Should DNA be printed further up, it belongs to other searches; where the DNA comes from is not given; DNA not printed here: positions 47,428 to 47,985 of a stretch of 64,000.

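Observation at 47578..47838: ACP-like protein whose phosphopantetheine-attachment serine is replaced by proline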

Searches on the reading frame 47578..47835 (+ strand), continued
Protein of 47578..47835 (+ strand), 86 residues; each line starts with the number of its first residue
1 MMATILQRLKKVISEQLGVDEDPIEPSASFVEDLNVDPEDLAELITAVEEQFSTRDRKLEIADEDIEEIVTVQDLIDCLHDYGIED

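Call 42: find_homologous_proteins(query=L032:5936-7165:+, max_evalue=1e-30)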
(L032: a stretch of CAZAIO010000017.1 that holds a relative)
Query L032:5936-7165:+ (410 aa): 8000 proteins with E <= 1e-30 among 8000 candidates; the best 120 are listed.
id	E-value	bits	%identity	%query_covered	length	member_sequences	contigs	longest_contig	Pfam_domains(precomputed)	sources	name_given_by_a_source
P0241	2.3e-265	898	100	100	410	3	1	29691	PF00109.33,PF02801.29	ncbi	-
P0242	3.0e-252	855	95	100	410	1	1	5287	PF00109.33,PF02801.29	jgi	jgi:3-oxoacyl-[acyl-carrier-protein] synthase II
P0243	1.2e-238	810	90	100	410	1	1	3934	PF00109.33,PF02801.29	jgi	jgi:3-oxoacyl-[acyl-carrier-protein] synthase II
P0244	2.3e-238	809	90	100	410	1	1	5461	PF00109.33,PF02801.29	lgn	-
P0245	4.7e-238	808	90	100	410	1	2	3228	PF00109.33,PF02801.29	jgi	jgi:3-oxoacyl-[acyl-carrier-protein] synthase II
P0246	9.4e-238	807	90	100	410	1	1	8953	PF00109.33,PF02801.29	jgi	jgi:3-oxoacyl-[acyl-carrier-protein] synthase II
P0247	1.2e-237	807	90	100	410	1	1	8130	PF00109.33,PF02801.29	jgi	jgi:3-oxoacyl-[acyl-carrier-protein] synthase II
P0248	1.5e-237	807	89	100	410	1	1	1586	PF00109.33,PF02801.29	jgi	jgi:3-oxoacyl-[acyl-carrier-protein] synthase II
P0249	1.5e-221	754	82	100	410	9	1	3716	PF00109.33,PF02801.29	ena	-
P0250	1.4e-206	704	77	100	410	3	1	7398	PF00109.33,PF02801.29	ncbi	-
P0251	1.8e-206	704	77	100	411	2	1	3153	PF00109.33,PF02801.29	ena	-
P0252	3.9e-206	703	78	100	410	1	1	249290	PF00109.33,PF02801.29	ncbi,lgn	-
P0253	6.0e-206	702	78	100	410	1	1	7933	PF00109.33,PF02801.29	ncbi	-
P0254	2.0e-205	701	78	100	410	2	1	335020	PF00109.33,PF02801.29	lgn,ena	-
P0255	2.6e-204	697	77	100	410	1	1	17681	PF00109.33,PF02801.29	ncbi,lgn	-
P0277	6.5e-198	676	74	100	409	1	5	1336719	PF00109.33,PF02801.29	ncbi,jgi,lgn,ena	jgi:3-oxoacyl-[acyl-carrier-protein] synthase II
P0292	2.6e-195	667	76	97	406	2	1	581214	PF00109.33,PF02801.29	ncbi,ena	-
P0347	1.2e-191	655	71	100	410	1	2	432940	PF00109.33,PF02801.29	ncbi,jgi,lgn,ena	-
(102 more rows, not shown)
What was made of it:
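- The FabF search saturated at 70% identity or above and was uninformative (call 42).
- Tried and rejected: A hypothetical FabF of the serine-less clade would be expected at about 65%, so the test is uninformative (call 42).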

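Call 43: find_encoding_contigs(protein=P0277, flank=8000, max_places=2)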
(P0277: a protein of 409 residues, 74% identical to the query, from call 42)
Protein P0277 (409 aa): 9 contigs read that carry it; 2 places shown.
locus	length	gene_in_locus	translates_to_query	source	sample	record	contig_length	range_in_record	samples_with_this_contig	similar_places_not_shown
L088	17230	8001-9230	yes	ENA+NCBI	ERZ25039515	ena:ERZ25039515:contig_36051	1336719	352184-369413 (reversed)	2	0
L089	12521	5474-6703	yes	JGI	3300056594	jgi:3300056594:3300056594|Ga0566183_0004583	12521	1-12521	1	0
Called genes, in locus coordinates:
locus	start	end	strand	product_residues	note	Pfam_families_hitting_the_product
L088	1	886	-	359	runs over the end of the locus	PF02655:ATP-grasp_3 (weak), PF07478:Dala_Dala_lig_C, PF13535:ATP-grasp_4 (faint)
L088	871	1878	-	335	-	PF02655:ATP-grasp_3 (weak), PF07478:Dala_Dala_lig_C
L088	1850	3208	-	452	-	PF04055:Radical_SAM, PF12544:LAM_C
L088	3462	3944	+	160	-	PF00719:Pyrophosphatase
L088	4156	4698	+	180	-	PF13527:Acetyltransf_9 (weak), PF00583:Acetyltransf_1, PF13673:Acetyltransf_10, PF13508:Acetyltransf_7, PF08445:FR47 (faint)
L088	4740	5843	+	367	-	PF04389:Peptidase_M28 (weak), PF01546:Peptidase_M20, PF07687:M20_dimer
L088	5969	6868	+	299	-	PF00665:rve (weak), PF13683:rve_3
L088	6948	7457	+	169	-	PF02620:YceD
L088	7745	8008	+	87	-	PF00550:PP-binding (weak)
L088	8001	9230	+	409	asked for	PF00109:ketoacyl-synt, PF02801:Ketoacyl-synt_C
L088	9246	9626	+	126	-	PF01648:ACPS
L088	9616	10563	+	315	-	PF00478:IMPDH (faint), PF03060:NMO, PF00977:His_biosynth (weak), PF01070:FMN_dh (weak), PF05690:ThiG, PF04481:DUF561 (weak)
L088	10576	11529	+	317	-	PF00698:Acyl_transf_1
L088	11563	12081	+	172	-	PF01029:NusB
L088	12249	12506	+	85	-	PF00550:PP-binding (weak)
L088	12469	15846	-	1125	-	PF17757:UvrB_inter, PF02559:CarD_TRCF_RID, PF00270:DEAD, PF04851:ResIII, PF00271:Helicase_C, PF03461:TRCF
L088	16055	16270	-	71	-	PF00313:CSD (weak)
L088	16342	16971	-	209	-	PF01917:Flagellin_arch-type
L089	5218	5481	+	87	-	PF00550:PP-binding (weak)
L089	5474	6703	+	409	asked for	PF00109:ketoacyl-synt, PF02801:Ketoacyl-synt_C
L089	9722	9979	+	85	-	PF00550:PP-binding (weak)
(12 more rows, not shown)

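Call 47: find_encoding_contigs(protein=P0292, flank=6000, max_places=1)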
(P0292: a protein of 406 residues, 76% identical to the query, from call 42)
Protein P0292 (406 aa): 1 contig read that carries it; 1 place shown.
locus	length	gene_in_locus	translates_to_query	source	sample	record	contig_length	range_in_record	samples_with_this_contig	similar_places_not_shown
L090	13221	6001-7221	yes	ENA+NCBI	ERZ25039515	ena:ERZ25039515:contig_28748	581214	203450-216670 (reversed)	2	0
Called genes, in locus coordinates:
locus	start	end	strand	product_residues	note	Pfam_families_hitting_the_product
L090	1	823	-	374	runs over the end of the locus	PF03480:DctP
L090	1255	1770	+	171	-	PF04290:DctQ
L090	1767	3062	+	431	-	PF06808:DctM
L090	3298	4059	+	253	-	PF23023:Anti-Pycsar_Apyc1 (weak), PF00753:Lactamase_B, PF19583:ODP (faint)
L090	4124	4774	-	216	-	PF00303:Thymidylat_synt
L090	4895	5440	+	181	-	PF02620:YceD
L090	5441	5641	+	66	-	PF01783:Ribosomal_L32p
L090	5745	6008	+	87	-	-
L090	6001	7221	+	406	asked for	PF00109:ketoacyl-synt, PF02801:Ketoacyl-synt_C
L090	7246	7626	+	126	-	PF01648:ACPS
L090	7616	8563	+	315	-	PF00478:IMPDH (faint), PF03060:NMO, PF01070:FMN_dh (weak), PF05690:ThiG, PF00977:His_biosynth (weak), PF04481:DUF561 (weak)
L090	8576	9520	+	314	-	PF00698:Acyl_transf_1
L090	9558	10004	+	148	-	PF01029:NusB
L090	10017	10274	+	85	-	PF00550:PP-binding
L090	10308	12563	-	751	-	PF02559:CarD_TRCF_RID, PF00270:DEAD, PF04851:ResIII, PF00271:Helicase_C, PF03461:TRCF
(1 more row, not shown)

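Call 48: find_encoding_contigs(protein=P0347, flank=6000, max_places=1)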
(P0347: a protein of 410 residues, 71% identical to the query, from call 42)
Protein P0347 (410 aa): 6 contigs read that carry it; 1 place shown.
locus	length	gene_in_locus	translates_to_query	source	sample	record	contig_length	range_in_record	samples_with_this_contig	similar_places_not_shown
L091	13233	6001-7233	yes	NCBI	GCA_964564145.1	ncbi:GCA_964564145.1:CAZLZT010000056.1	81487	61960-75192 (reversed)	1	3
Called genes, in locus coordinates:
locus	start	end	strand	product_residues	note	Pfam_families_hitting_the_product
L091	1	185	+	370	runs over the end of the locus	-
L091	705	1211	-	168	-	-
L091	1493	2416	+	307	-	PF00793:DAHP_synth_1, PF03102:NeuB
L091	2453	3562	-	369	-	PF07730:HisKA_3, PF02518:HATPase_c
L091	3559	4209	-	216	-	PF00072:Response_reg, PF00196:GerE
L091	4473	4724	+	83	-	PF00550:PP-binding (weak)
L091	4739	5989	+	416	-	PF00109:ketoacyl-synt, PF02801:Ketoacyl-synt_C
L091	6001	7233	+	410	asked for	PF00109:ketoacyl-synt, PF02801:Ketoacyl-synt_C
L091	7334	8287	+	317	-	PF00478:IMPDH (faint), PF03060:NMO, PF05690:ThiG (weak), PF00977:His_biosynth (weak), PF01070:FMN_dh (weak), PF04481:DUF561 (weak)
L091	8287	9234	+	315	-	PF00698:Acyl_transf_1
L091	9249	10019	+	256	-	PF00378:ECH_1, PF16113:ECH_2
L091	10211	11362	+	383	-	PF00089:Trypsin, PF13365:Trypsin_2, PF13180:PDZ_2, PF17820:PDZ_6 (weak)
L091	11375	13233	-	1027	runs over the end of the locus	PF00133:tRNA-synt_1, PF09334:tRNA-synt_1g, PF08264:Anticodon_1, PF19302:DUF5915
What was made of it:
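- A relocated fab cluster with its own FabD exists in a related, unassigned genome (L091, call 48).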

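Call 49: find_encoding_contigs(protein=P0254, flank=6000, max_places=1)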
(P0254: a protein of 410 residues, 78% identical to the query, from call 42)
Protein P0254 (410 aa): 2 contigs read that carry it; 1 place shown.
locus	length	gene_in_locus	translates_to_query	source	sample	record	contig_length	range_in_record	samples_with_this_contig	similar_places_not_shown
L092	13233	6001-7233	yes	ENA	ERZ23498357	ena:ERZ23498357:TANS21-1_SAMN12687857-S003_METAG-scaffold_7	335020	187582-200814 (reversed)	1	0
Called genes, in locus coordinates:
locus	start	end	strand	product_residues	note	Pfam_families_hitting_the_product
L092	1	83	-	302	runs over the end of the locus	PF00781:DAGK_cat, PF19279:YegS_C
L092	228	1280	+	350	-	PF17792:ThiD2, PF02581:TMP-TENI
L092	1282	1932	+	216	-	-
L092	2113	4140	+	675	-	PF03030:H_PPase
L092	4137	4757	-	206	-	PF23023:Anti-Pycsar_Apyc1 (weak), PF00753:Lactamase_B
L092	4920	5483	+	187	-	PF02620:YceD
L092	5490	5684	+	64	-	PF01783:Ribosomal_L32p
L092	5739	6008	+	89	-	PF00550:PP-binding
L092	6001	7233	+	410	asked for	PF00109:ketoacyl-synt, PF02801:Ketoacyl-synt_C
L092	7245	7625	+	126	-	PF01648:ACPS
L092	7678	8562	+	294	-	PF00478:IMPDH (faint), PF03060:NMO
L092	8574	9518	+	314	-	PF00698:Acyl_transf_1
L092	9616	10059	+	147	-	PF01029:NusB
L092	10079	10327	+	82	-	PF00550:PP-binding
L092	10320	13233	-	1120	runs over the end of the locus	PF17757:UvrB_inter, PF02559:CarD_TRCF_RID, PF00270:DEAD, PF04851:ResIII (weak), PF00271:Helicase_C, PF03461:TRCF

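Call 57: search_protein_families(library=ncbifam, proteins=[L010:8396-9544:+, L032:10001-10255:+, L032:5689-5940:+, L088:12249-12503:+, L033:10001-10258:+], max_evalue=0.001)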
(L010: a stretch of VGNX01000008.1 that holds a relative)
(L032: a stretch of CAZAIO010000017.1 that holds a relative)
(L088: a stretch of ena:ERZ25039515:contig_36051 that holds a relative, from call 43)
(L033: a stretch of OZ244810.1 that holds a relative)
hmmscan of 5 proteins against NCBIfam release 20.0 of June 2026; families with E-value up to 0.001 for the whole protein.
L010:8396-9544:+ (383 aa): 9 families
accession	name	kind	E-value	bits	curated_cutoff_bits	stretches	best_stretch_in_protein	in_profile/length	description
TIGR04337.1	AmmeMemoSam_rS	hypoth_equivalog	6.7e-22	77.8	220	1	155-373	77-288/349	AmmeMemoRadiSam system radical SAM enzyme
TIGR04041.1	activase_YjjW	hypoth_equivalog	2.6e-13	50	250.2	1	196-343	113-247/276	YjjW family glycine radical enzyme activase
NF048010.1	SfplDhtActHpsHDes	equivalog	3.5e-12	45.7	430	1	199-335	139-264/298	(2S)-3-sulfopropanediol dehydratase activating enzyme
TIGR02493.1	PFLA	equivalog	5e-11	42.4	231.75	1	150-335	18-198/235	pyruvate formate-lyase-activating protein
TIGR02495.1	NrdG2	equivalog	7.4e-09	35.2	131.15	1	150-322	19-182/193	anaerobic ribonucleoside-triphosphate reductase activating protein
NF008356.0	PRK11145.1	equivalog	9.3e-09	34.9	375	1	150-335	23-203/246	pyruvate formate lyase 1-activating protein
TIGR02494.1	PFLE_PFLC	subfamily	1.5e-06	27.7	174.35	1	221-335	149-255/293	glycyl-radical enzyme activating protein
NF033719.1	ind_deCO2_activ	equivalog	3.2e-05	23.4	425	1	255-323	185-248/302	indoleacetate decarboxylase activase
NF043069.1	T4HPD_activ_SAM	equivalog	0.00046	19.6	425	0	248-335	172-254/299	trans-4-hydroxy-L-proline dehydratase activase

L032:10001-10255:+ (85 aa): 11 families
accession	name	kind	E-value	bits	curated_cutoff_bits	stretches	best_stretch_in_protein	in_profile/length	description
NF002148.0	PRK00982.1-2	subfamily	4.6e-24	84.1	71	1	1-79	2-75/79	acyl carrier protein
NF002149.0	PRK00982.1-3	equivalog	4e-21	74.7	106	1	1-79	1-74/78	acyl carrier protein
TIGR00517.1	acyl_carrier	equivalog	3.3e-20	71.7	70.45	1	1-79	1-74/77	acyl carrier protein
NF002150.0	PRK00982.1-4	subfamily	8.4e-19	67.6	66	1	3-79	5-76/80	acyl carrier protein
NF002151.0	PRK00982.1-5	equivalog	1.1e-16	60.7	92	1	1-79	1-74/78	acyl carrier protein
NF009104.0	PRK12449.1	equivalog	2.4e-13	49.8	70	1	3-79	5-76/80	acyl carrier protein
NF002147.0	PRK00982.1-1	equivalog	1.4e-09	37.6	84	1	3-80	7-79/83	acyl carrier protein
NF040636.1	AcpM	exception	6.9e-09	35.6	146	1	3-81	5-78/93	meromycolate extension acyl carrier protein AcpM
NF006031.0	PRK08172.1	equivalog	5.3e-08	33.4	76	1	4-76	5-72/82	acyl carrier protein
NF003757.0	PRK05350.1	equivalog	1.6e-07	31.4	65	1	3-84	6-82/83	acyl carrier protein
NF005079.0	PRK06508.1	equivalog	7.1e-06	26.3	83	1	1-52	1-52/93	acyl carrier protein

L032:5689-5940:+ (84 aa): 15 families
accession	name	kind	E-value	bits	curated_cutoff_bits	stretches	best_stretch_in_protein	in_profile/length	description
NF002148.0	PRK00982.1-2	subfamily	1.8e-18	66.1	71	1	3-78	3-77/79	acyl carrier protein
TIGR00517.1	acyl_carrier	equivalog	7.2e-17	61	70.45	1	4-78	3-76/77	acyl carrier protein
NF002151.0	PRK00982.1-5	equivalog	9.3e-16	57.7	92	1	17-78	15-76/78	acyl carrier protein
NF002147.0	PRK00982.1-1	equivalog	2.5e-14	52.9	84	1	14-77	16-79/83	acyl carrier protein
NF002149.0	PRK00982.1-3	equivalog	1.4e-13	50.6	106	1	9-78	8-76/78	acyl carrier protein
NF040636.1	AcpM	exception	1.9e-13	50.3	146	1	17-82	17-81/93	meromycolate extension acyl carrier protein AcpM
NF002150.0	PRK00982.1-4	subfamily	1.3e-12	47.8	66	1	4-78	5-78/80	acyl carrier protein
NF009104.0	PRK12449.1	equivalog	6e-11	42.1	70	1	6-79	7-79/80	acyl carrier protein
NF003757.0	PRK05350.1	equivalog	1.9e-09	37.6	65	1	9-80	11-81/83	acyl carrier protein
NF006031.0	PRK08172.1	equivalog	7e-08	33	76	1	19-81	18-80/82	acyl carrier protein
NF005502.0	PRK07117.1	equivalog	1.1e-07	31.9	79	1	5-80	6-80/82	acyl carrier protein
NF058660.1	cispen_ACP_AmcB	equivalog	1.5e-07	31.5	80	1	20-77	18-77/80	cispentacin biosynthesis acyl carrier protein AmcB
NF005079.0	PRK06508.1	equivalog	1.6e-07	31.6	83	1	4-69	3-67/93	acyl carrier protein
NF005798.0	PRK07639.1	equivalog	4.9e-05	23.7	100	1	27-78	28-81/91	petrobactin biosynthesis protein AsbD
NF004533.0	PRK05883.1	equivalog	7.4e-05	22.5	72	1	19-80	37-98/100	acyl carrier protein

L088:12249-12503:+ (85 aa): 10 families
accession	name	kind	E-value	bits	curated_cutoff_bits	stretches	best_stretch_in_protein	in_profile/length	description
NF002148.0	PRK00982.1-2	subfamily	3.4e-20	71.7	71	1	2-79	3-75/79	acyl carrier protein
NF002151.0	PRK00982.1-5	equivalog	3.1e-18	65.7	92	1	1-79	1-74/78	acyl carrier protein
NF002149.0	PRK00982.1-3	equivalog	8.3e-18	64.1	106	1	1-79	1-74/78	acyl carrier protein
TIGR00517.1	acyl_carrier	equivalog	4.1e-17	61.8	70.45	1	2-79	2-74/77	acyl carrier protein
NF002150.0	PRK00982.1-4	subfamily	4.4e-14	52.5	66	1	3-78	5-75/80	acyl carrier protein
NF009104.0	PRK12449.1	equivalog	3.8e-12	46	70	1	3-79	5-76/80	acyl carrier protein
NF002147.0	PRK00982.1-1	equivalog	6e-12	45.2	84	1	3-79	7-78/83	acyl carrier protein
NF040636.1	AcpM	exception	5.1e-08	32.8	146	1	3-79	5-76/93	meromycolate extension acyl carrier protein AcpM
NF003757.0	PRK05350.1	equivalog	3.9e-05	23.7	65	1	3-82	6-80/83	acyl carrier protein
NF006031.0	PRK08172.1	equivalog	0.0008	20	76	1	5-75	6-71/82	acyl carrier protein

L033:10001-10258:+ (86 aa): 12 families
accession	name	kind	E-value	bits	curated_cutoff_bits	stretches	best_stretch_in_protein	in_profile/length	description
NF002148.0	PRK00982.1-2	subfamily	2.5e-33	113.7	71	1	2-81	3-77/79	acyl carrier protein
NF002149.0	PRK00982.1-3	equivalog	1.9e-30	104.6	106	1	1-81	1-76/78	acyl carrier protein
TIGR00517.1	acyl_carrier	equivalog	1.7e-29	101.5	70.45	1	2-81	2-76/77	acyl carrier protein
NF002151.0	PRK00982.1-5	equivalog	9.7e-28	96.1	92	1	1-81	1-76/78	acyl carrier protein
NF002150.0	PRK00982.1-4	subfamily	1.3e-25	89.4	66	1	3-81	5-78/80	acyl carrier protein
NF009104.0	PRK12449.1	equivalog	1.1e-15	57.3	70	1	3-80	5-77/80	acyl carrier protein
NF002147.0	PRK00982.1-1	equivalog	3.2e-14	52.5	84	1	6-81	10-80/83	acyl carrier protein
NF040636.1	AcpM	exception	1.1e-12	47.8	146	1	6-80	8-77/93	meromycolate extension acyl carrier protein AcpM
NF003757.0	PRK05350.1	equivalog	1.2e-10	41.4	65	1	3-80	6-78/83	acyl carrier protein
NF006031.0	PRK08172.1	equivalog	1.4e-10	41.7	76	1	6-79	7-75/82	acyl carrier protein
NF005079.0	PRK06508.1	equivalog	1.1e-06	29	83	1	1-52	1-52/93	acyl carrier protein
NF058660.1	cispen_ACP_AmcB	equivalog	6.3e-05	23.1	80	1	6-80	4-77/80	cispentacin biosynthesis acyl carrier protein AmcB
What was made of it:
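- Tried and rejected: It resembles activating enzymes (call 57).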

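Call 59: search_solved_structures(query=window:47581-47835:+, max_evalue=0.00001, show_alignments=2)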
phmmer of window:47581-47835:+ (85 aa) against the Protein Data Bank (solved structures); distinct sequences matched with E-value up to 0.00001: 44.
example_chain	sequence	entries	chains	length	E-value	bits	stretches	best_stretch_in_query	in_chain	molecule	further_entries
1l0h_A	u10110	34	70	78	1.6e-15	60.2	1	1-79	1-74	ACYL CARRIER PROTEIN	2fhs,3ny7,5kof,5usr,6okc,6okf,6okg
6u0j_B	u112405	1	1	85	1.7e-15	60.1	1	1-80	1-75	Acyl carrier protein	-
4ihf_G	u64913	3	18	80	1.8e-15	60.1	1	1-79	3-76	Acyl carrier protein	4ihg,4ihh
8i8e_f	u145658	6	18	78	1.8e-15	60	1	1-79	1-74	Acyl carrier protein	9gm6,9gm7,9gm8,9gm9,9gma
3ejb_A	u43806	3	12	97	3.4e-15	59.2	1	1-79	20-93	Acyl carrier protein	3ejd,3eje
5vcb_f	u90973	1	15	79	3.7e-15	59.1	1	2-79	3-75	Acyl carrier protein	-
1l0i_A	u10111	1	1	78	3.8e-15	59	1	1-79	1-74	Acyl carrier protein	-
6n3p_G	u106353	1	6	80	4.4e-15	58.8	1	2-79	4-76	Acyl carrier protein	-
9ka7_C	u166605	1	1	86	5.7e-15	58.5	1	3-80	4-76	Acyl carrier protein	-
1acp_A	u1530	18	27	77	5.9e-15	58.4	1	3-79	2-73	ACYL-CARRIER PROTEIN | Acyl carrier protein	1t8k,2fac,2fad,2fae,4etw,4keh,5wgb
8tvt_C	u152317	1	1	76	6.2e-15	58.4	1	3-79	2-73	Acyl carrier protein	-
6nzu_C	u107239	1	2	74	6.2e-15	58.4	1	1-78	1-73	Acyl carrier protein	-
9ka6_C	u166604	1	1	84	7.4e-15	58.1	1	3-80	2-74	Acyl carrier protein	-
9mlw_C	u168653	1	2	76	1.1e-14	57.5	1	3-79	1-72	Acyl carrier protein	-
2k92_A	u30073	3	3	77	1.3e-14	57.3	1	3-79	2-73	Acyl carrier protein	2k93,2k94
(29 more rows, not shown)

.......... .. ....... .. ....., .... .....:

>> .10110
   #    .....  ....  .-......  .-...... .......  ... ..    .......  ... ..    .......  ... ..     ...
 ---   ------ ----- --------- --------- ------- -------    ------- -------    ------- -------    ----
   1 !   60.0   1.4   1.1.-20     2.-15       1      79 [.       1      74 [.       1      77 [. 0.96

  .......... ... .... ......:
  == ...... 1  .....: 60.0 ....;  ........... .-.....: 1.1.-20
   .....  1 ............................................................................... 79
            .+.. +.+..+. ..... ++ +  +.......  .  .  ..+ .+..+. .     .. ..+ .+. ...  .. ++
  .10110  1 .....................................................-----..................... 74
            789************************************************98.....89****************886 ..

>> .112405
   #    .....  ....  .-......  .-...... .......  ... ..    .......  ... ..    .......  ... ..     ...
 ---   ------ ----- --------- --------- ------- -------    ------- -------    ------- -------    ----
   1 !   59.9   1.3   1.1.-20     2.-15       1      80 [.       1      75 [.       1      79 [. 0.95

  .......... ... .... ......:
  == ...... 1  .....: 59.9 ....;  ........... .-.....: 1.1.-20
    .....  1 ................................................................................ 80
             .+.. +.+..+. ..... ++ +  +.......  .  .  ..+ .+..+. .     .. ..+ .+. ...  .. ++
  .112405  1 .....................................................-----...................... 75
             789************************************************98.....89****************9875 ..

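Call 60: predict_structure(alignment_id=A2)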
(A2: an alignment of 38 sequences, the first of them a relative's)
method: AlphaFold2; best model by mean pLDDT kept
length: 86 residues; sequences in the alignment: 38
mean_pLDDT: 69.4   pTM: 0.52
mean pLDDT of the five models: 69.4, 65.3, 54.2, 51.6, 50.5
residues with pLDDT >= 90: 0; 70-90: 46; 50-70: 37; < 50: 3
segments of 3 or more residues with pLDDT < 50: none
pLDDT, mean of each block of 10 residues (from residue 1): 60 66 54 64 79 74 79 78 73
secondary structure, 60 per line:
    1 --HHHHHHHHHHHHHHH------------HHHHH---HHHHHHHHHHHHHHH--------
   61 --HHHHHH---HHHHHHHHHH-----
elements in order: H3-17 H30-34 H38-52 H63-68 H72-81
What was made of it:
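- On Acyl carrier protein (PF00550 PP-binding; NCBIfam acyl_carrier): The AlphaFold model has helices at 3-17, 38-52, 63-68 and 72-81, with pLDDT 69 (call 60).
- The AlphaFold model is a four-helix ACP, with helix II starting at Pro38 (call 60).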
